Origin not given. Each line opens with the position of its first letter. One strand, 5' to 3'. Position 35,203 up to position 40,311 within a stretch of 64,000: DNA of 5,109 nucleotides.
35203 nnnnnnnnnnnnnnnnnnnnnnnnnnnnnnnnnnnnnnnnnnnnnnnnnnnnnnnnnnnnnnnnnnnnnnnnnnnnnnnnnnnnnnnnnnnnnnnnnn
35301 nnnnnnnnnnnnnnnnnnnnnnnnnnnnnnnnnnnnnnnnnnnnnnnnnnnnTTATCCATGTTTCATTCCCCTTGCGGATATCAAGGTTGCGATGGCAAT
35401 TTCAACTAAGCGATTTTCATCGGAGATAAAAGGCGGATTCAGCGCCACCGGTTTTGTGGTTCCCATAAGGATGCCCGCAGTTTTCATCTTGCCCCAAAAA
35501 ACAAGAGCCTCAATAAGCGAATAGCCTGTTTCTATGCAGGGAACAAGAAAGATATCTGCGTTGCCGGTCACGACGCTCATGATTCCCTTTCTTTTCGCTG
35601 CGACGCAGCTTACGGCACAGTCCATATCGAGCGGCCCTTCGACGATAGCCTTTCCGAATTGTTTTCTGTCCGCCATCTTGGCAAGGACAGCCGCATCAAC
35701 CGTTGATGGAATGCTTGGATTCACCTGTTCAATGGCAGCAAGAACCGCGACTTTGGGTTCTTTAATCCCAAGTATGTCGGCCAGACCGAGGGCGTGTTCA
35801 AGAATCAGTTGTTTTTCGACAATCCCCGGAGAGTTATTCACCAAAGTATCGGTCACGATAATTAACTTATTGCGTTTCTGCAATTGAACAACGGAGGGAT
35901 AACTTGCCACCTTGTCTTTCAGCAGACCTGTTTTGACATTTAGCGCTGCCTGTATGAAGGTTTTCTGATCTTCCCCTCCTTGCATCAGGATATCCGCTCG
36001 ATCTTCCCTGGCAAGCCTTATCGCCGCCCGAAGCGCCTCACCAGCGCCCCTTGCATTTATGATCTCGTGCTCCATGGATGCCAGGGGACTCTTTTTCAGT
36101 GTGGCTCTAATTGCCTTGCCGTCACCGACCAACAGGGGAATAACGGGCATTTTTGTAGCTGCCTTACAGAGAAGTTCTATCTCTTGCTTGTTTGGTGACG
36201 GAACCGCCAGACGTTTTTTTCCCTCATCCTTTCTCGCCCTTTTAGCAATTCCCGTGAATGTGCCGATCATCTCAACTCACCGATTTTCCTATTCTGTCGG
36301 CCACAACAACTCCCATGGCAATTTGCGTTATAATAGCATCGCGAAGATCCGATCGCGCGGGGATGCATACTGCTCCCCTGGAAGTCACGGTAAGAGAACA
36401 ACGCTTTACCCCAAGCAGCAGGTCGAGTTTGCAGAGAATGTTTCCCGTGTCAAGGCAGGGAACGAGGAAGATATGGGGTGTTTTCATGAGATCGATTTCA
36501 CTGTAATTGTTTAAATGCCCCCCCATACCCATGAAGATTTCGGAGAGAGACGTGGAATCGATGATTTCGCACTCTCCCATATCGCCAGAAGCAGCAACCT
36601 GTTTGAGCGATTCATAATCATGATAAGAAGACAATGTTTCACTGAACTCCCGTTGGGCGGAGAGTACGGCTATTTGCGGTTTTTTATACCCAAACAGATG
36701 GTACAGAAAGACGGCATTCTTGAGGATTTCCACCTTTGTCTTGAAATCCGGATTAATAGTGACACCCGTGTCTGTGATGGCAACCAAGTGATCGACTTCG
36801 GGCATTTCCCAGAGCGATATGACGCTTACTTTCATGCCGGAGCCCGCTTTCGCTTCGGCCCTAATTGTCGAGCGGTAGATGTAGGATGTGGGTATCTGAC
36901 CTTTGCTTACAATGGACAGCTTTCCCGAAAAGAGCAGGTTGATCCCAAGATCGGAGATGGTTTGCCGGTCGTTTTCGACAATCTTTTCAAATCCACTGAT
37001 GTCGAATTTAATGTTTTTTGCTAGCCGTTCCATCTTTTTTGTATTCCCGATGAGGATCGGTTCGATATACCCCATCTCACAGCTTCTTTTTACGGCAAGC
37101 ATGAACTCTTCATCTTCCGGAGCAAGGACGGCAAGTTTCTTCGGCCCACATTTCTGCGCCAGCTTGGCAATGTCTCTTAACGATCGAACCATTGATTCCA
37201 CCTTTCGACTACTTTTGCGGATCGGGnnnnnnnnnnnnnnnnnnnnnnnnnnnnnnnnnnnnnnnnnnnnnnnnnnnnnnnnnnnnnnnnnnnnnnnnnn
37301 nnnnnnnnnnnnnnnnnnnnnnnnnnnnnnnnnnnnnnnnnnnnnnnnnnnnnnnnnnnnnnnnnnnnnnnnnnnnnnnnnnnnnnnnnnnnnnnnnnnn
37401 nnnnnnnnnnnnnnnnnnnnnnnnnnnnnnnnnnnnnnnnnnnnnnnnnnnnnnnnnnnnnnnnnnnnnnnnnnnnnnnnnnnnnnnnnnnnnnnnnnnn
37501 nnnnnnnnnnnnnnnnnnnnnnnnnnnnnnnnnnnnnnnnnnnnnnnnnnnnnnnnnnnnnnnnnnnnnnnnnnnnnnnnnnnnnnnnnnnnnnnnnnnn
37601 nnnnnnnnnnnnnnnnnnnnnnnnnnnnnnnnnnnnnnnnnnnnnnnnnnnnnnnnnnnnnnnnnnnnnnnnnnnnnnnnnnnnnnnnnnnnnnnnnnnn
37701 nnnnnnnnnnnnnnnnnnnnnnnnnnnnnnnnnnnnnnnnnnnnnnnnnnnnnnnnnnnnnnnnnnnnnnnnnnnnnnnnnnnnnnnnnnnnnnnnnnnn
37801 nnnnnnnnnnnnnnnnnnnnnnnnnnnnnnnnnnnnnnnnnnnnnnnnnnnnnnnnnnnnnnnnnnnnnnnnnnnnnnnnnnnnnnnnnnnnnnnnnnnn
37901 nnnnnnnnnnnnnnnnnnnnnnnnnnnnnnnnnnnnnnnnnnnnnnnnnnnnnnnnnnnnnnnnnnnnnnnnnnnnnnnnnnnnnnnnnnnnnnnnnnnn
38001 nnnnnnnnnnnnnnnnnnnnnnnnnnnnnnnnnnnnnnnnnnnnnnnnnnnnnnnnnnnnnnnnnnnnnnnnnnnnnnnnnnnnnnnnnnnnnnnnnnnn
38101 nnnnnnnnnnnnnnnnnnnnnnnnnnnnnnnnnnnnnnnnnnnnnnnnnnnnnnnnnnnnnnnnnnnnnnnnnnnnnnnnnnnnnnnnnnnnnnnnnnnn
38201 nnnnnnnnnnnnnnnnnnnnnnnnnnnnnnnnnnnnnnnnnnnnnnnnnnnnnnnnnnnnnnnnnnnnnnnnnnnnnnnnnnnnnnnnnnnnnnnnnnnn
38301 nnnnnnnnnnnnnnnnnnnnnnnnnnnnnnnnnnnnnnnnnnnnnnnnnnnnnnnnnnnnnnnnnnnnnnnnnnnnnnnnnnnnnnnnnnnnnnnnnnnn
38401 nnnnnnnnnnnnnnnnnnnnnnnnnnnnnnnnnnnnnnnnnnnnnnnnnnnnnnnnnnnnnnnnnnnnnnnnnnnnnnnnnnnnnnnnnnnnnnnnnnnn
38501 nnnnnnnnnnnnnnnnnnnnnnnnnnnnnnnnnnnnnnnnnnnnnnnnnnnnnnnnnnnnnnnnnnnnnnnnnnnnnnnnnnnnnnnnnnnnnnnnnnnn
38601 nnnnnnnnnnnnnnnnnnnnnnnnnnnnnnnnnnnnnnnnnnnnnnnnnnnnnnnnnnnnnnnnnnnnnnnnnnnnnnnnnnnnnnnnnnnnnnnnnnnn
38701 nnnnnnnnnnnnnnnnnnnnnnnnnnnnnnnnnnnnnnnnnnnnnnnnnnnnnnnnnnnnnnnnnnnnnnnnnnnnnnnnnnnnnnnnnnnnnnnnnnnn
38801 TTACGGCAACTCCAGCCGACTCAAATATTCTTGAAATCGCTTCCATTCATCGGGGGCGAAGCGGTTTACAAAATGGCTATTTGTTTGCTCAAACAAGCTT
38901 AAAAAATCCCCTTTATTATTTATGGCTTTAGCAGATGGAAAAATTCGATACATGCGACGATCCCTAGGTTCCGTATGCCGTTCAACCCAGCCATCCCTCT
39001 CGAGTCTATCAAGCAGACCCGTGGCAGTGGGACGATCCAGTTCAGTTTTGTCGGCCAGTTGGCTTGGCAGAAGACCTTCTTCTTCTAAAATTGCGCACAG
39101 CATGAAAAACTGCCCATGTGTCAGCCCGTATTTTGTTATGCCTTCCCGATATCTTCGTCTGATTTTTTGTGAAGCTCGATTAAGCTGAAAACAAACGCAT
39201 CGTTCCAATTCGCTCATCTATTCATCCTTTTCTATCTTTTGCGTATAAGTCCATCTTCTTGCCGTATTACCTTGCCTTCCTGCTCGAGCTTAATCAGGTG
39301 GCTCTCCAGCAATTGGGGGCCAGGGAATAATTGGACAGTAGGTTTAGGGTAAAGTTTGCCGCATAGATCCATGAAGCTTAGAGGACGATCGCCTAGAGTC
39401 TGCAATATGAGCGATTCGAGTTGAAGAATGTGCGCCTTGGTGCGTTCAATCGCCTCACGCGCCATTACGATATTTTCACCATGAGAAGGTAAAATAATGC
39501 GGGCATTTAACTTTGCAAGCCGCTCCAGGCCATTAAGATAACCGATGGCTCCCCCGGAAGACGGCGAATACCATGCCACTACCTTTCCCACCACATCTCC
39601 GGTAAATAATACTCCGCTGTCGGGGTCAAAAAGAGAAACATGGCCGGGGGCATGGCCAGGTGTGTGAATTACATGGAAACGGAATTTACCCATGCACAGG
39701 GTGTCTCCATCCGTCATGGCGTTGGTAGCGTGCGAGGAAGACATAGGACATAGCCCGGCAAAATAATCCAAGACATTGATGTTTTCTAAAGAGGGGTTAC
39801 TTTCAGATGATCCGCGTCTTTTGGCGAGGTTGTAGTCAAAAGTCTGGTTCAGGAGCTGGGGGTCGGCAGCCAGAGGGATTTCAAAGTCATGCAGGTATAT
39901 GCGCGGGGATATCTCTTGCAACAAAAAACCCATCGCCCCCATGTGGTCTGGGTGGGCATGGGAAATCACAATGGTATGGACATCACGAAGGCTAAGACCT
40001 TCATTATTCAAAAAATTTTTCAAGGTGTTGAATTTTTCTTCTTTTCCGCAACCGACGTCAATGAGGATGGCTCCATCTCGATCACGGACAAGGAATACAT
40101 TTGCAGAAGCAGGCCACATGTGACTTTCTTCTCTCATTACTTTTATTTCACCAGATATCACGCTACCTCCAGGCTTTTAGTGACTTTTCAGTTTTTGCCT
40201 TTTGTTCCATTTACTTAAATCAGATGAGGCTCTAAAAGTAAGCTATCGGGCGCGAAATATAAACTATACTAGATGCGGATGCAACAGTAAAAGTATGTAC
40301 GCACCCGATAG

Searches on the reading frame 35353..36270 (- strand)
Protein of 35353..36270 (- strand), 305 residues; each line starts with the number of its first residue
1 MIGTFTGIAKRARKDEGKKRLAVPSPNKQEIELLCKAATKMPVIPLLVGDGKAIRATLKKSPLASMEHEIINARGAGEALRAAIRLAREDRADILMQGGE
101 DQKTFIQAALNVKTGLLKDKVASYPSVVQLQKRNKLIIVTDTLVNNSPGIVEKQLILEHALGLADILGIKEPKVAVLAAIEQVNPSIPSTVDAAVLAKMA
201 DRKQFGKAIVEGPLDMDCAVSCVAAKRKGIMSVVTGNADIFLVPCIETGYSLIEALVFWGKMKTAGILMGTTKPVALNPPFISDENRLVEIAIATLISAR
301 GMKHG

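Call 8: search_protein_families(library=pfam, proteins=[window:35353-36270:-])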
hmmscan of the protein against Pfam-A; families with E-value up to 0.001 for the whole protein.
window:35353-36270:- (305 aa): 1 family
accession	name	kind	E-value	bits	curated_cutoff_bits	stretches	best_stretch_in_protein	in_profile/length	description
PF01515.24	PTA_PTB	-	8.3e-26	91.5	24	1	69-289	95-313/319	Phosphate acetyl/butaryl transferase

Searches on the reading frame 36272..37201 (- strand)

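Call 8: search_protein_families(library=pfam, proteins=[window:36272-37201:-])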
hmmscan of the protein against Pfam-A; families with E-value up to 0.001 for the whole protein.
window:36272-37201:- (309 aa): 1 family
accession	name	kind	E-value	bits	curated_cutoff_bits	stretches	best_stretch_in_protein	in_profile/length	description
PF01515.24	PTA_PTB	-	2.8e-14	53.7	24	1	109-259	132-278/319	Phosphate acetyl/butaryl transferase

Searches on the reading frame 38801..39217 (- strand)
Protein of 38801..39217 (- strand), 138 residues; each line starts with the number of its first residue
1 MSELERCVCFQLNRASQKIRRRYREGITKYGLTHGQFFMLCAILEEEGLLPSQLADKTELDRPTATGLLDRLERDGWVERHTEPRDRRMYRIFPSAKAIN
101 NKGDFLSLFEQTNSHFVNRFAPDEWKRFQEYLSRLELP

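Call 8: search_protein_families(library=pfam, proteins=[window:38801-39217:-])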
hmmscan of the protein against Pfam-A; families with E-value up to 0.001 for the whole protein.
window:38801-39217:- (138 aa): 7 families
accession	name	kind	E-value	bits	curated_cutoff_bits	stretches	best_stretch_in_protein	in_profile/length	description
PF01047.28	MarR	-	1.6e-14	53.9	24.6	1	32-88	1-57/59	MarR family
PF12802.13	MarR_2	-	3.6e-13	49.9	27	1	30-88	1-60/61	MarR family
PF01978.25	TrmB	-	5.1e-06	26.7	25.6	1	29-93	3-65/68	Sugar-specific transcriptional regulator TrmB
PF09339.16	HTH_IclR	-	5.4e-06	26.5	22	1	47-80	17-50/52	IclR helix-turn-helix domain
PF22381.2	Staph_reg_Sar_Rot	-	6.9e-05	23.3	27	1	28-89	8-69/85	Transcriptional regulator SarA/Rot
PF13412.12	HTH_24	-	0.00014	21.8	21.9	1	40-79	9-48/48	Winged helix-turn-helix DNA-binding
PF25213.1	HVO_A0261_N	-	0.00017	21.8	35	1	42-82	18-58/86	HVO_A0261 N-terminal domain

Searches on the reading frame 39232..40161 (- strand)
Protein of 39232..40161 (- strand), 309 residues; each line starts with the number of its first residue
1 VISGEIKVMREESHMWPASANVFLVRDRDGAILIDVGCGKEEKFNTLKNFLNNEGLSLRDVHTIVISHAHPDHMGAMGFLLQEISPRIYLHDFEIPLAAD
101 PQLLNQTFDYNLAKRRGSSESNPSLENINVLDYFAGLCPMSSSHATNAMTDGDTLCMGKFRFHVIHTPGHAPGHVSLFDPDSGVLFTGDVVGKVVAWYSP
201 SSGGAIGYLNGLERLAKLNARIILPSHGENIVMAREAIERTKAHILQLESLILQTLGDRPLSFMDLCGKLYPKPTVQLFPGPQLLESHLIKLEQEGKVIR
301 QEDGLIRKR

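Call 8: search_protein_families(library=pfam, proteins=[window:39232-40161:-])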
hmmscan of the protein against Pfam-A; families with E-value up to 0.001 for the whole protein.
window:39232-40161:- (309 aa): 3 families
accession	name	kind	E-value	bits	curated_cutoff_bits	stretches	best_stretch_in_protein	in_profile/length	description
PF00753.33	Lactamase_B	-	2e-30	106.6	22.7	1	18-227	4-196/196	Metallo-beta-lactamase superfamily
PF19583.5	ODP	-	9e-13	49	27.2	2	20-90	3-71/194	ODP family beta lactamase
PF12706.13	Lactamase_B_2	-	0.0009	19.3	27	0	32-86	3-55/200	Beta-lactamase superfamily domain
